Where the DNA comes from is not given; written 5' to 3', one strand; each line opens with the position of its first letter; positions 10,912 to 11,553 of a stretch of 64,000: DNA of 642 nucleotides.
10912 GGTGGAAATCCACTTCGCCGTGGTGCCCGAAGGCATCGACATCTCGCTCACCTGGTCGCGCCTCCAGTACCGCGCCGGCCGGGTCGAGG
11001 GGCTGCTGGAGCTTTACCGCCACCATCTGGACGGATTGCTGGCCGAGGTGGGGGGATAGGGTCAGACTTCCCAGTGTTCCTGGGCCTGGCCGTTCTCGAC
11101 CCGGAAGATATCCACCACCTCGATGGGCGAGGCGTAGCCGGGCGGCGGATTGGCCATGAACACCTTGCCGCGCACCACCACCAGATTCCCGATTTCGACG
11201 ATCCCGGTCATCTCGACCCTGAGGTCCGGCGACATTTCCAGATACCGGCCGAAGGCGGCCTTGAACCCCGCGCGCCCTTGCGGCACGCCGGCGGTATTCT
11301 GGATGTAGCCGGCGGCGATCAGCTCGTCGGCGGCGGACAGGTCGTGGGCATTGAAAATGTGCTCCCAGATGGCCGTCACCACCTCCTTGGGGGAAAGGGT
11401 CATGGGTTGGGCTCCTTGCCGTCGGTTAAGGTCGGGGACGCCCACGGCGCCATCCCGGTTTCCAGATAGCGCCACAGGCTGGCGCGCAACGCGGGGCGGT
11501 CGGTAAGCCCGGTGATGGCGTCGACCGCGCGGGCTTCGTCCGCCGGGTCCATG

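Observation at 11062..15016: HMGS beta-branching cassette with a single crotonase and a SnoaL-like protein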

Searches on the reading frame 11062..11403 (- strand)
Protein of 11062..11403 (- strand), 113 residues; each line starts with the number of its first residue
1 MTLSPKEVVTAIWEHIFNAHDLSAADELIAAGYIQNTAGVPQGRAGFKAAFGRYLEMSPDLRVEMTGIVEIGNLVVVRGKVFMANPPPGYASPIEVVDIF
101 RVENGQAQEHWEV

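Call 12: search_solved_structures(query=window:11062-11403:-, max_evalue=1, show_alignments=2)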
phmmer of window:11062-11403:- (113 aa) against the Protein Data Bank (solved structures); distinct sequences matched with E-value up to 1: 10.
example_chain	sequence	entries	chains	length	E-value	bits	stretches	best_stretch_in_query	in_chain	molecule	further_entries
3g0k_A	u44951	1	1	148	3.2e-08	36.9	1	7-113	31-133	Putative membrane protein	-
6hnn_A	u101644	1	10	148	3.3e-06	30.4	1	4-112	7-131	Putative polyketide cyclase IdmH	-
6hnl_A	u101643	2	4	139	0.00013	25.3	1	4-112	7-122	Putative polyketide cyclase IdmH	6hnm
4lgq_A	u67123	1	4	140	0.00019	24.7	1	6-112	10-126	Putative polyketide cyclase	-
8ysb_A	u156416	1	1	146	0.0017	21.7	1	48-112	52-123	Predicted ester cyclase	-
5x7l_A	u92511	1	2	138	0.0019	21.5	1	17-112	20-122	TsrD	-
3fh1_A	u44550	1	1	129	0.041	17.2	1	13-107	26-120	uncharacterized NTF2-like protein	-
3k0z_A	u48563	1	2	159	0.052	16.9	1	38-112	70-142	Putative polyketide cyclase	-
2k54_A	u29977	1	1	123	0.072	16.4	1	57-111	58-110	Protein Atu0742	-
3h3h_A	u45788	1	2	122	0.61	13.5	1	12-67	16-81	uncharacterized SnoaL-like protein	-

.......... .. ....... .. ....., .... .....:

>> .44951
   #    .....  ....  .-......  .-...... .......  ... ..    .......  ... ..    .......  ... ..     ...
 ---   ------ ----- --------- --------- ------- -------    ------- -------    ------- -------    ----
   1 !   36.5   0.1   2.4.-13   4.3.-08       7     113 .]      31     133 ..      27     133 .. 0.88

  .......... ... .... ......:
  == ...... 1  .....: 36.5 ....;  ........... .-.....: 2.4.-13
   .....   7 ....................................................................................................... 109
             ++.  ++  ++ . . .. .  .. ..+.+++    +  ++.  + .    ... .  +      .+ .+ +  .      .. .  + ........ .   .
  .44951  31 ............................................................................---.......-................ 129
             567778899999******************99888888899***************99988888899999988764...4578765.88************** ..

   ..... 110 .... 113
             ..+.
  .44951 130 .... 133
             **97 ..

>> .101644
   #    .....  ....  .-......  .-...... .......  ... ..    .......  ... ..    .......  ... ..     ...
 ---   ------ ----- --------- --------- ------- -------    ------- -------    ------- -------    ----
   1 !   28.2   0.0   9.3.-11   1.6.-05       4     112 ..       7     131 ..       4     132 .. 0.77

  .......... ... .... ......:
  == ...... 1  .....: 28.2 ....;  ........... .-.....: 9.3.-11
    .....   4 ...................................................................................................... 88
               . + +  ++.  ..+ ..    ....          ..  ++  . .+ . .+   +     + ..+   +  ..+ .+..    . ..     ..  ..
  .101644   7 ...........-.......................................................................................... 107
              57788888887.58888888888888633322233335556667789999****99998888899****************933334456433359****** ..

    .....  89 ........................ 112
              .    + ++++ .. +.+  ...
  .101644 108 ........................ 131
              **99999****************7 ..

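Call 16: find_encoding_contigs(protein=window:11062-11403:-, flank=10000, max_places=6)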
Protein window:11062-11403:- (113 aa): no gene with exactly this product is on record in the collection.

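Call 28: find_homologous_proteins(query=window:11062-11403:-, max_evalue=0.00001)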
Query window:11062-11403:- (113 aa): 7 proteins with E <= 0.00001 among 33 candidates.
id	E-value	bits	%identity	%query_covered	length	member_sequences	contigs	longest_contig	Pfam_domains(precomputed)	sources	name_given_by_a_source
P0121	5.4e-67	241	97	100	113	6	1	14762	PF07366.19,PF12680.14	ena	-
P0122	2.6e-58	213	87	100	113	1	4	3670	PF07366.19,PF12680.14,PF14534.13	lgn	-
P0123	3.4e-44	167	72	97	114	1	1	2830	PF07366.19,PF12680.14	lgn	-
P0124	6.9e-43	163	69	96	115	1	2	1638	PF07366.19,PF12680.14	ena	-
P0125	1.0e-42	163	68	97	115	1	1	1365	PF07366.19,PF12680.14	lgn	-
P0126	1.2e-40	156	67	97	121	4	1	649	PF07366.19,PF12680.14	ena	-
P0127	2.2e-38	149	67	90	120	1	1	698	PF07366.19,PF12680.14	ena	-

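Call 29: search_protein_families(library=ncbifam, proteins=[window:11062-11403:-], max_evalue=0.001)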
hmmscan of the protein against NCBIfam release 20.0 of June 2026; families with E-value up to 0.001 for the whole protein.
window:11062-11403:- (113 aa): 0 families

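Call 38: predict_structure(alignment_id=A2)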
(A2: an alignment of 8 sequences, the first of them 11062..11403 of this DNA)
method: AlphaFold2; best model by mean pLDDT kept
length: 113 residues; sequences in the alignment: 8
mean_pLDDT: 94.2   pTM: 0.86
mean pLDDT of the five models: 94.2, 94.1, 93.8, 93.7, 93.0
residues with pLDDT >= 90: 95; 70-90: 17; 50-70: 1; < 50: 0
segments of 3 or more residues with pLDDT < 50: none
pLDDT, mean of each block of 10 residues (from residue 1): 93 96 97 91 94 90 97 98 90 95 97 89
secondary structure, 60 per line:
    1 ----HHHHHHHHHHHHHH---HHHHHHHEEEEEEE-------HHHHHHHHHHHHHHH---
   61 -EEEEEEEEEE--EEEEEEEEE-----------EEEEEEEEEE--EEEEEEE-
elements in order: H5-18 H22-28 E29-35 H43-57 E62-71 E74-82 E94-103 E106-112

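Call 41: fold_search(model_id=the predicted structure, library=pdb)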
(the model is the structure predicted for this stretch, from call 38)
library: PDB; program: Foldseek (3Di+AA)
matches with E <= 10: 1342; with E <= 0.001: 326
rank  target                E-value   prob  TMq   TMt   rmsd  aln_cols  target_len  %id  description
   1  6hnl_B                1.3e-08  1.00  0.80  0.70   3.8       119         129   25  Selenomethionine derivative of IdmH 96-104 loop truncation variant (released 2019-11-06)
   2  6hnl_A                1.4e-08  1.00  0.80  0.72   3.8       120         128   25  Selenomethionine derivative of IdmH 96-104 loop truncation variant (released 2019-11-06)
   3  3g0k                  2.0e-08  1.00  0.80  0.71   2.7       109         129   32  Crystal structure of a protein of unknown function with a cystatin-like fold (saro_2880) from novosphingobium aromaticiv (released 2009-02-10)
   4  6hnn_A                3.0e-08  1.00  0.78  0.63   4.5       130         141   28  Crystal structure of wild-type IdmH, a putative polyketide cyclase from Streptomyces antibioticus (released 2019-11-06)
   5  5x7l_A                3.0e-08  1.00  0.77  0.66   3.1       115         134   23  Structure of TsrD from Streptomyces laurentii (released 2018-03-07)
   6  6hnn_F                3.4e-08  1.00  0.78  0.65   4.7       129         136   28  Crystal structure of wild-type IdmH, a putative polyketide cyclase from Streptomyces antibioticus (released 2019-11-06)
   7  6hnn_B                3.9e-08  1.00  0.79  0.65   4.7       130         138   28  Crystal structure of wild-type IdmH, a putative polyketide cyclase from Streptomyces antibioticus (released 2019-11-06)
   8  5x7l_B                6.0e-08  1.00  0.77  0.66   3.0       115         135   23  Structure of TsrD from Streptomyces laurentii (released 2018-03-07)
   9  3f9s_B                6.4e-08  1.00  0.77  0.63   4.4       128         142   20  Crystal structure of a putative polyketide cyclase (lferr_0659) from acidithiobacillus ferrooxidans atcc at 1.76 A res (released 2008-11-25)
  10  6hnn_D                6.8e-08  1.00  0.77  0.64   4.6       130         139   28  Crystal structure of wild-type IdmH, a putative polyketide cyclase from Streptomyces antibioticus (released 2019-11-06)
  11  6hnn_E                8.3e-08  1.00  0.78  0.64   4.5       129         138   28  Crystal structure of wild-type IdmH, a putative polyketide cyclase from Streptomyces antibioticus (released 2019-11-06)
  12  3f9s_A                9.4e-08  1.00  0.80  0.64   4.0       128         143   19  Crystal structure of a putative polyketide cyclase (lferr_0659) from acidithiobacillus ferrooxidans atcc at 1.76 A res (released 2008-11-25)
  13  3ff2                  1.8e-07  1.00  0.82  0.80   3.3       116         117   19  Crystal structure of an uncharacterized cystatin fold protein (saro_2299) from novosphingobium aromaticivorans dsm at 1. (released 2008-12-16)
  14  4lgq_A                2.6e-07  1.00  0.78  0.67   3.6       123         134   27  Crystal structure of a putative polyketide cyclase (CV_0247) from Chromobacterium violaceum ATCC 12472 at 2.72 A resol (released 2013-07-24)
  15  3k0z_A                3.7e-07  1.00  0.72  0.56   3.2       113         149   19  Crystal structure of Putative polyketide cyclase (NP_977253.1) from BACILLUS CEREUS ATCC 10987 at 1.91 A resolution (released 2009-11-03)
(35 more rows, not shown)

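Call 50: find_encoding_contigs(protein=P0121, flank=10000, max_places=3)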
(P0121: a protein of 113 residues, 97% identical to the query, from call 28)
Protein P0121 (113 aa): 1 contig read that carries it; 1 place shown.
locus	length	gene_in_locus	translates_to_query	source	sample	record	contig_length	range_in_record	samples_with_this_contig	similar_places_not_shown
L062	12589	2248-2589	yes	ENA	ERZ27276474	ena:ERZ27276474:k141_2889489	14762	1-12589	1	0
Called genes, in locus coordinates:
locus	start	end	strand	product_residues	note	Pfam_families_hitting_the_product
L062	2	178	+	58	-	?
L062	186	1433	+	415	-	PF01154:HMG_CoA_synt_N, PF08540:HMG_CoA_synt_C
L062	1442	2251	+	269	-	PF00378:ECH_1, PF16113:ECH_2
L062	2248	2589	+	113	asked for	PF07366:SnoaL, PF12680:SnoaL_2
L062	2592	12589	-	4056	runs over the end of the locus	?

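Call 52: find_encoding_contigs(protein=P0123, flank=5000, max_places=2)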
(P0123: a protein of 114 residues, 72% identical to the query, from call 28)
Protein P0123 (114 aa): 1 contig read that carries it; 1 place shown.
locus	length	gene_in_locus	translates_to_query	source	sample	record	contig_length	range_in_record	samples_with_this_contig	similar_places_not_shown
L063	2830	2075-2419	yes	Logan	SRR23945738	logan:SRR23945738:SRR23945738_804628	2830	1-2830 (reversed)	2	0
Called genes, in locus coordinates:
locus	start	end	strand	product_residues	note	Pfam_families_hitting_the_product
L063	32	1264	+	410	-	PF01154:HMG_CoA_synt_N, PF00195:Chal_sti_synt_N (weak), PF08540:HMG_CoA_synt_C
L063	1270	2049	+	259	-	PF00378:ECH_1, PF16113:ECH_2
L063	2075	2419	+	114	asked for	PF07366:SnoaL, PF12680:SnoaL_2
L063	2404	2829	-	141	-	?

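Call 53: find_encoding_contigs(protein=P0124, flank=5000, max_places=2)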
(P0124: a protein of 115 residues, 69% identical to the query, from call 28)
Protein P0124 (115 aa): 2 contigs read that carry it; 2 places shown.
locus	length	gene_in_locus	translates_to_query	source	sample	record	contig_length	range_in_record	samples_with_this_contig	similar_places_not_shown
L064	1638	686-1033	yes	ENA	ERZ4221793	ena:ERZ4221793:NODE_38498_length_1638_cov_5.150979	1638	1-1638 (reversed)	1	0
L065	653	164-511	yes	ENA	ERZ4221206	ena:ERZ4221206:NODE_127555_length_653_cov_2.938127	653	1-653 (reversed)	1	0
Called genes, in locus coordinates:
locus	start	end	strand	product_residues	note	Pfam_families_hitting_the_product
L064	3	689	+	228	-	?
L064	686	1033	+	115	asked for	PF07366:SnoaL, PF12680:SnoaL_2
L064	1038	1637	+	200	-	?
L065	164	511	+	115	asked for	PF07366:SnoaL, PF12680:SnoaL_2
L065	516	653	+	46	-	?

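Call 54: search_protein_families(library=pfam, proteins=[L064:3-689:+, L064:1038-1637:+, L063:2404-2829:-], max_evalue=0.01)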
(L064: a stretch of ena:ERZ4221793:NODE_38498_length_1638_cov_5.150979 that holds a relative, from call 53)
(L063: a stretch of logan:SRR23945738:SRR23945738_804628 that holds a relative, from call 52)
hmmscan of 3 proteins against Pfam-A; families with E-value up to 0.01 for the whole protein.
L064:3-689:+ (228 aa): 2 families
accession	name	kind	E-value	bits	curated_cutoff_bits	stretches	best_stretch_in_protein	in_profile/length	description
PF00378.25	ECH_1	-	1.4e-28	100.4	27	1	2-189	20-207/251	Enoyl-CoA hydratase/isomerase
PF16113.10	ECH_2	-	1.8e-16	61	27.2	1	28-196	43-208/335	Enoyl-CoA hydratase/isomerase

L064:1038-1637:+ (200 aa): 3 families
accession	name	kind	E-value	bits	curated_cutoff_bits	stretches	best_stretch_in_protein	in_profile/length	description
PF00109.32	ketoacyl-synt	-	1.3e-53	182.7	20.8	1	11-200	4-198/252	Beta-ketoacyl synthase, N-terminal domain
PF00108.29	Thiolase_N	-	0.0023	17.8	26.4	1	163-199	70-108/260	Thiolase, N-terminal domain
PF08545.16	ACP_syn_III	-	0.0027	18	24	0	170-200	1-31/80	3-Oxoacyl-[acyl-carrier-protein (ACP)] synthase III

L063:2404-2829:- (141 aa): 0 families

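Call 58: search_dna_similar(query=window:11062-11403:-, collection=plasmids, mode=protein, max_rows=15, max_evalue=0.001)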
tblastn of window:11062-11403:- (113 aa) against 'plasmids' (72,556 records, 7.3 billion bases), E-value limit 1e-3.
Records with a match: 224; places in all: 239; records where one place covers at least 80% of the query: 224.
Best place of each record, by identity: <60% 224.
By first word of the organism name: Rhizobium 88; Bacillus 56; Streptomyces 20; Sinorhizobium 18; Burkholderia 5; Haladaptatus 3; Caballeronia 2; Paraburkholderia 2; Azospirillum 2; Agrobacterium 2; and 25 more.
By predicted mobility (MOB-suite, as given by PLSDB): non-mobilizable 123; conjugative 84; mobilizable 17.
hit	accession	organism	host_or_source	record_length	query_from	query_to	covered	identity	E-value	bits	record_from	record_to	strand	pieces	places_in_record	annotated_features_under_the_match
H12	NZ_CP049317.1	Caballeronia sp. SBC2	whole organism,soil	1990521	6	113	96%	37.6%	4e-8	56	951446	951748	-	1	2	none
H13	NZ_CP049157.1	Caballeronia sp. SBC1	whole organism,soil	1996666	6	113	96%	37.6%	4e-8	56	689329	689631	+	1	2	none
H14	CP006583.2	Mesorhizobium huakuii 7653R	Rice field soil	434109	6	113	96%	37.0%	2e-9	60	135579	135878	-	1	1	nuclear transport factor 2 family protein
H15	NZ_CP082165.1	Bradyrhizobium sp. 186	Acmispon strigosus,cell culture,root ...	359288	6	113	96%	36.7%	6e-9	59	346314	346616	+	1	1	ester cyclase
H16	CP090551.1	Rhizobium leguminosarum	Trifolium pratense,Cell culture,Plant ...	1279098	6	113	96%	36.0%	3e-4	45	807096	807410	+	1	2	ester cyclase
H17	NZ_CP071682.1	Rhizobium ruizarguesonis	lentil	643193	6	113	96%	36.0%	3e-4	45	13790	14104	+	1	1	nuclear transport factor 2 family protein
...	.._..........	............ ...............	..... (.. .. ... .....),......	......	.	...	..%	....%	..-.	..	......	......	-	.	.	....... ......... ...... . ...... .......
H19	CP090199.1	Rhizobium leguminosarum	Trifolium ambiguum,Cell culture,nodule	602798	6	113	96%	35.2%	1e-9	61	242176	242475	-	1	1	nuclear transport factor 2 family protein | hypothetical protein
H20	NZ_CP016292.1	Rhizobium leguminosarum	Vavilovia formosa,cell culture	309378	6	113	96%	35.2%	2e-9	61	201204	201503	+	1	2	nuclear transport factor 2 family protein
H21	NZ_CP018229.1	Rhizobium leguminosarum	Vavilovia formosa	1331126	6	113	96%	35.2%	2e-9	61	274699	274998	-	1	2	record has no annotation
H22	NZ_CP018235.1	Rhizobium leguminosarum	Vavilovia formosa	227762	6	113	96%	35.2%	9e-9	58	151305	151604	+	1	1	nuclear transport factor 2 family protein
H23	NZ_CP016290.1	Rhizobium leguminosarum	Vavilovia formosa,cell culture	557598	6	113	96%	35.2%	9e-9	58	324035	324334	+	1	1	nuclear transport factor 2 family protein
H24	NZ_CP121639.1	Rhizobium leguminosarum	Trifolium ambiguum,cell culture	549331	6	113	96%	35.2%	1e-8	58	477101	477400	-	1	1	nuclear transport factor 2 family protein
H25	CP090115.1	Rhizobium leguminosarum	Trifolium ambiguum,Cell culture,Plant ...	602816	6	113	96%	35.2%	1e-8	58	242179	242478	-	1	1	nuclear transport factor 2 family protein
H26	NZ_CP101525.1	Burkholderia arboris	mixed culture,soil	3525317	1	113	100%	33.3%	2e-5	49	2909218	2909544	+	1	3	none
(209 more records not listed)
